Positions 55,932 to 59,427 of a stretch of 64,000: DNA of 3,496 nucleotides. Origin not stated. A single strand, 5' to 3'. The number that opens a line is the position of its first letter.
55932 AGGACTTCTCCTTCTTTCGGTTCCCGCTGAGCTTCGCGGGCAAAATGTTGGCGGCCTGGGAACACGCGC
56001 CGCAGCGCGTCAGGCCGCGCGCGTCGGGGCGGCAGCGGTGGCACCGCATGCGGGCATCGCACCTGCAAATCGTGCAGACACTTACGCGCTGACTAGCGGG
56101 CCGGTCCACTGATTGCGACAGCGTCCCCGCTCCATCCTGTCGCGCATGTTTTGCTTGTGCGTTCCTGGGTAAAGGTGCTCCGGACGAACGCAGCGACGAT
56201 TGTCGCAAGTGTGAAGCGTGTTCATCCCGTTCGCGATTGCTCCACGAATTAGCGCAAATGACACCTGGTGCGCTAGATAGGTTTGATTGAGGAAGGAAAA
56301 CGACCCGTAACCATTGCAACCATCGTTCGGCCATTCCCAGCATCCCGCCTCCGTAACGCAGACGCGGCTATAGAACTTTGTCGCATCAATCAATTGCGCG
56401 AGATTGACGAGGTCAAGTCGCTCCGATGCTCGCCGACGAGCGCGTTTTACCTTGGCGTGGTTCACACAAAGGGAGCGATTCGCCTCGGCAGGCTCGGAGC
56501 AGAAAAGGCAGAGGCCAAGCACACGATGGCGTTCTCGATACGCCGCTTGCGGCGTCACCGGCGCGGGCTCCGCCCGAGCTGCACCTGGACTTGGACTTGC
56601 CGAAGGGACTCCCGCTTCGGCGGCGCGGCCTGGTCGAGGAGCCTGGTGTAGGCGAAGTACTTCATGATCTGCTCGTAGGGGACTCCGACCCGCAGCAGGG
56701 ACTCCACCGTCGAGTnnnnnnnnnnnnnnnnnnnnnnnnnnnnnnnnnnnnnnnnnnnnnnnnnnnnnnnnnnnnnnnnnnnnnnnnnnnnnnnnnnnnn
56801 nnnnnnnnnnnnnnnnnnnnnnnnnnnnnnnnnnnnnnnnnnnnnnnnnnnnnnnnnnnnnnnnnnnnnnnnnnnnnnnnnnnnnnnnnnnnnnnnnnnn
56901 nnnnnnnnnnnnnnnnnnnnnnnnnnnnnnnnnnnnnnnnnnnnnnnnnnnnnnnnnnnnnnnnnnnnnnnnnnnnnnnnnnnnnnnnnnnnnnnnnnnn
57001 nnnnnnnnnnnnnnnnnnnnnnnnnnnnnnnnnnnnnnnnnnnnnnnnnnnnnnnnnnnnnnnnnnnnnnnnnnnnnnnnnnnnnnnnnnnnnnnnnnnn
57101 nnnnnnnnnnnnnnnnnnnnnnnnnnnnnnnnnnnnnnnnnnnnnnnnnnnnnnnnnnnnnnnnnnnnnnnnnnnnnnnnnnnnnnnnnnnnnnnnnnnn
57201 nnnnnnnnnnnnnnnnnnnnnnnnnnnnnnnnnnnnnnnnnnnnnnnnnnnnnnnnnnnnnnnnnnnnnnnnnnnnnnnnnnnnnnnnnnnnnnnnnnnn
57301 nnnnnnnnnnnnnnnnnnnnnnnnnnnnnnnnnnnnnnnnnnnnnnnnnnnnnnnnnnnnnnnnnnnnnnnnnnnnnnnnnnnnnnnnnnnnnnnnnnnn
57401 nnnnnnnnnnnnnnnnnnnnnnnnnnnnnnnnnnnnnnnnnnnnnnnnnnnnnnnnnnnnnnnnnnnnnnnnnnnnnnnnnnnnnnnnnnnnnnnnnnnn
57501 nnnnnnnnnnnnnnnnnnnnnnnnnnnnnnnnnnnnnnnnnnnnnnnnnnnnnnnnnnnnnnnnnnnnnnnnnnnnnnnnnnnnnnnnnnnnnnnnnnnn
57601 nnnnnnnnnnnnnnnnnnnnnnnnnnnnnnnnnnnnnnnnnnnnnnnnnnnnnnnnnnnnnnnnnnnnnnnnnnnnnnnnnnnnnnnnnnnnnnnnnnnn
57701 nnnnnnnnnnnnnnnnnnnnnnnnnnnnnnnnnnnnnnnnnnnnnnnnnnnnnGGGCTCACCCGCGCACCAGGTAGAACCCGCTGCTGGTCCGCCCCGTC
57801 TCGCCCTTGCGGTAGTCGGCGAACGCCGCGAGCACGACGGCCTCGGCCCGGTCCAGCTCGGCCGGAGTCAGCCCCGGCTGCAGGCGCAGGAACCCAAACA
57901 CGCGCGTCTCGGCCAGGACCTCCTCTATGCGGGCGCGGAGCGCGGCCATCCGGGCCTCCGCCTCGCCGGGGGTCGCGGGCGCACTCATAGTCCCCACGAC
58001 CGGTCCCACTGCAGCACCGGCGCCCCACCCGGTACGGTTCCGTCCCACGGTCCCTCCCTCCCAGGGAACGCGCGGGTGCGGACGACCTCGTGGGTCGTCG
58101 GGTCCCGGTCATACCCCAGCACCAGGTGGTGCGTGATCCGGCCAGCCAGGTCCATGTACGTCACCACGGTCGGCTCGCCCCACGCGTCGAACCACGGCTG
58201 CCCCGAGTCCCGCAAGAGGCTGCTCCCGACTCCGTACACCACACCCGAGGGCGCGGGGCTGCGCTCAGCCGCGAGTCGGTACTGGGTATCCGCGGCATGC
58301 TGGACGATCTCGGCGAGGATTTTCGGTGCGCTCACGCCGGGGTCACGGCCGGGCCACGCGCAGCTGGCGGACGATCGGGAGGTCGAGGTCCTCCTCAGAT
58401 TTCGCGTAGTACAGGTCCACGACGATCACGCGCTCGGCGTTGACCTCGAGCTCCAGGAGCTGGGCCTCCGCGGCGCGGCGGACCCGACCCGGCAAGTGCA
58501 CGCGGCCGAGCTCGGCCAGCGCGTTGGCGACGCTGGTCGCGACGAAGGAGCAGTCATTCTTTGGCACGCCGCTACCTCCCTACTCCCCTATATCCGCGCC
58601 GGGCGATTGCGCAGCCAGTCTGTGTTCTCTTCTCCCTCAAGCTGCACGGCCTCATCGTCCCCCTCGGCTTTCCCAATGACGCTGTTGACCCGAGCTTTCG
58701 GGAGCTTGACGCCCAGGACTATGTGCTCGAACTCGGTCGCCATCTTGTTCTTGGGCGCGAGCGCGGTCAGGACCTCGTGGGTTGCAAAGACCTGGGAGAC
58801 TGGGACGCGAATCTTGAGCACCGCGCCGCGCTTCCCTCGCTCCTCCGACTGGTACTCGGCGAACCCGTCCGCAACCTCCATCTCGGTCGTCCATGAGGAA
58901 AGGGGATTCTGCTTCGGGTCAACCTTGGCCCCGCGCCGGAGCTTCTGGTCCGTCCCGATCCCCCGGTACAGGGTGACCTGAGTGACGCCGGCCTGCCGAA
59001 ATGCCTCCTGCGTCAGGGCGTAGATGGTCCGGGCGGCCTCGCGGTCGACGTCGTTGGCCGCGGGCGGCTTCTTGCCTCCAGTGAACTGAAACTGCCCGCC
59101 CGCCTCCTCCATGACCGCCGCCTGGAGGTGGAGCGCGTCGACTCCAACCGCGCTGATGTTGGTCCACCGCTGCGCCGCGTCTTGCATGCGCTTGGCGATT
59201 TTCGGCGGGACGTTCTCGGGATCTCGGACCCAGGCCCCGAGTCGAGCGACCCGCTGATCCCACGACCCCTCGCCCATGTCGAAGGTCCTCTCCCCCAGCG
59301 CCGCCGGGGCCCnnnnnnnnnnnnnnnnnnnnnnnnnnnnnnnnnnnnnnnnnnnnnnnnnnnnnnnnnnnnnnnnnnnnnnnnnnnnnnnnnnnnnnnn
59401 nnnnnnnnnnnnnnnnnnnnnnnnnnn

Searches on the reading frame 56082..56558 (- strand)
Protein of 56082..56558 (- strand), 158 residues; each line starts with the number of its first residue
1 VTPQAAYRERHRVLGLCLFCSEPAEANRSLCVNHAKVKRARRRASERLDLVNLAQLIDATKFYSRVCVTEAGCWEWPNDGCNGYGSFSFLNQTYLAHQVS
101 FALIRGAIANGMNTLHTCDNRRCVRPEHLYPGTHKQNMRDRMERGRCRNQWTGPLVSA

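Call 10: search_protein_families(library=pfam, proteins=[window:56082-56558:-], max_evalue=0.01)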
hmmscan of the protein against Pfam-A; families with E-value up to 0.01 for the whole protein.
window:56082-56558:- (158 aa): 2 families
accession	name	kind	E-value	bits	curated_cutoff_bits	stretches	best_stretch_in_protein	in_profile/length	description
PF13392.12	HNH_3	-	1.4e-08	34.7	24.8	1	94-139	1-46/46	HNH endonuclease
PF05551.17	zf-His_Me_endon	-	0.00026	21.6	27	1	95-149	35-98/131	Zinc-binding loop region of homing endonuclease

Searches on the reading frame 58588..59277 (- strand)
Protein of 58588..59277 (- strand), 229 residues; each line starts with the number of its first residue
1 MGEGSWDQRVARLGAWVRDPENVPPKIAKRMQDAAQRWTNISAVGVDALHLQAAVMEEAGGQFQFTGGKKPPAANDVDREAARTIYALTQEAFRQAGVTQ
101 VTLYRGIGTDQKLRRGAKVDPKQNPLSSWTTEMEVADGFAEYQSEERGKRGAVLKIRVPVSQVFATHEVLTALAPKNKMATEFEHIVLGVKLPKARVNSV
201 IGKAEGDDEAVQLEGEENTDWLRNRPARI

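Call 4: search_protein_families(library=phrogs, proteins=[window:58588-59277:-], max_evalue=0.01)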
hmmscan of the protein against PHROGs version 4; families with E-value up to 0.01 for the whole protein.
window:58588-59277:- (229 aa): 0 families

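Call 5: search_protein_families(library=pfam, proteins=[window:58588-59277:-], max_evalue=1)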
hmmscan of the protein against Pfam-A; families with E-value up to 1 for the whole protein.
window:58588-59277:- (229 aa): 1 family
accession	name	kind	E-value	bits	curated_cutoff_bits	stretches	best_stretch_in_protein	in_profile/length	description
PF07357.16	DRAT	-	2.3e-05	24.1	25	1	93-189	160-249/256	Dinitrogenase reductase ADP-ribosyltransferase (DRAT)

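Call 42: find_homologous_proteins(query=window:58588-59277:-, max_evalue=0.001)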
Query window:58588-59277:- (229 aa): 1 proteins with E <= 0.001 among 640 candidates.
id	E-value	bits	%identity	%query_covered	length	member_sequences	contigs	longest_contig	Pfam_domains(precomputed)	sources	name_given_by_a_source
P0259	1.6e-146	504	100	100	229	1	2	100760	-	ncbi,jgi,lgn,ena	-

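Call 45: search_solved_structures(query=window:58588-59277:-, max_evalue=10, show_alignments=2)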
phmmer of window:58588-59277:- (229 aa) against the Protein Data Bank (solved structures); distinct sequences matched with E-value up to 10: 1.
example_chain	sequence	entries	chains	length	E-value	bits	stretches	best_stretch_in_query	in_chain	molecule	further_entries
3u5t_A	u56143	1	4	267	0.51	13.7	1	52-96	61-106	3-oxoacyl-[acyl-carrier-protein] reductase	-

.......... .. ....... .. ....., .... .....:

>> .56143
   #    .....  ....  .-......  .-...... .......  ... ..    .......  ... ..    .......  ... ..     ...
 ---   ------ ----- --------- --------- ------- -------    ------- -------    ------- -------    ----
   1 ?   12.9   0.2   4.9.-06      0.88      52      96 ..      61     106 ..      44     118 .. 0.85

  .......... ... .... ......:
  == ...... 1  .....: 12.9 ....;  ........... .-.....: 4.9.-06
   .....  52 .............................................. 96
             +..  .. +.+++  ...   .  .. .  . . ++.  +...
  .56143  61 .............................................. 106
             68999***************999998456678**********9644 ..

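Call 60: search_dna_similar(query=window:58588-59277:-, collection=phages, mode=protein, max_evalue=0.01, max_rows=20)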
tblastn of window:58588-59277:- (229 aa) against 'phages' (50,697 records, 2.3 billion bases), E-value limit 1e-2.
No match.

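Call 73: predict_structure(alignment_id=A5)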
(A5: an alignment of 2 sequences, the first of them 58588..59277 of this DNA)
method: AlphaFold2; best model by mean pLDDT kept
length: 229 residues; sequences in the alignment: 2
mean_pLDDT: 41.5   pTM: 0.27
mean pLDDT of the five models: 41.5, 40.0, 37.9, 36.5, 35.9
residues with pLDDT >= 90: 0; 70-90: 0; 50-70: 28; < 50: 201
segments of 3 or more residues with pLDDT < 50: 1-4, 40-119, 121-229
pLDDT, mean of each block of 10 residues (from residue 1): 47 58 50 52 40 43 38 39 43 44 41 46 45 46 43 33 38 33 34 37 32 34 39
secondary structure, 60 per line:
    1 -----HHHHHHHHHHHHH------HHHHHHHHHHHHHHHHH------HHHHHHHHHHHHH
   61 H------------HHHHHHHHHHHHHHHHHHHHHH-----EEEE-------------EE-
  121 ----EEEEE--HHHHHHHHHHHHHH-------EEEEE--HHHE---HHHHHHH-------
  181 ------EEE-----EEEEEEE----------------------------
elements in order: H6-18 H25-41 H48-61 H74-95 E101-104 E125-129 H132-145 E153-157 H167-173 E187-189 E195-201

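Call 76: search_protein_families(library=phrogs, proteins=[window:58588-59277:-], max_evalue=1)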
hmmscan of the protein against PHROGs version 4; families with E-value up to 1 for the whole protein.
window:58588-59277:- (229 aa): 0 families

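Call 90: search_protein_families(library=ncbifam, proteins=[window:58588-59277:-], max_evalue=0.1)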
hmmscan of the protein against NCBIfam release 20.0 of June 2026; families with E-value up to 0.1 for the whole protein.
window:58588-59277:- (229 aa): 0 families
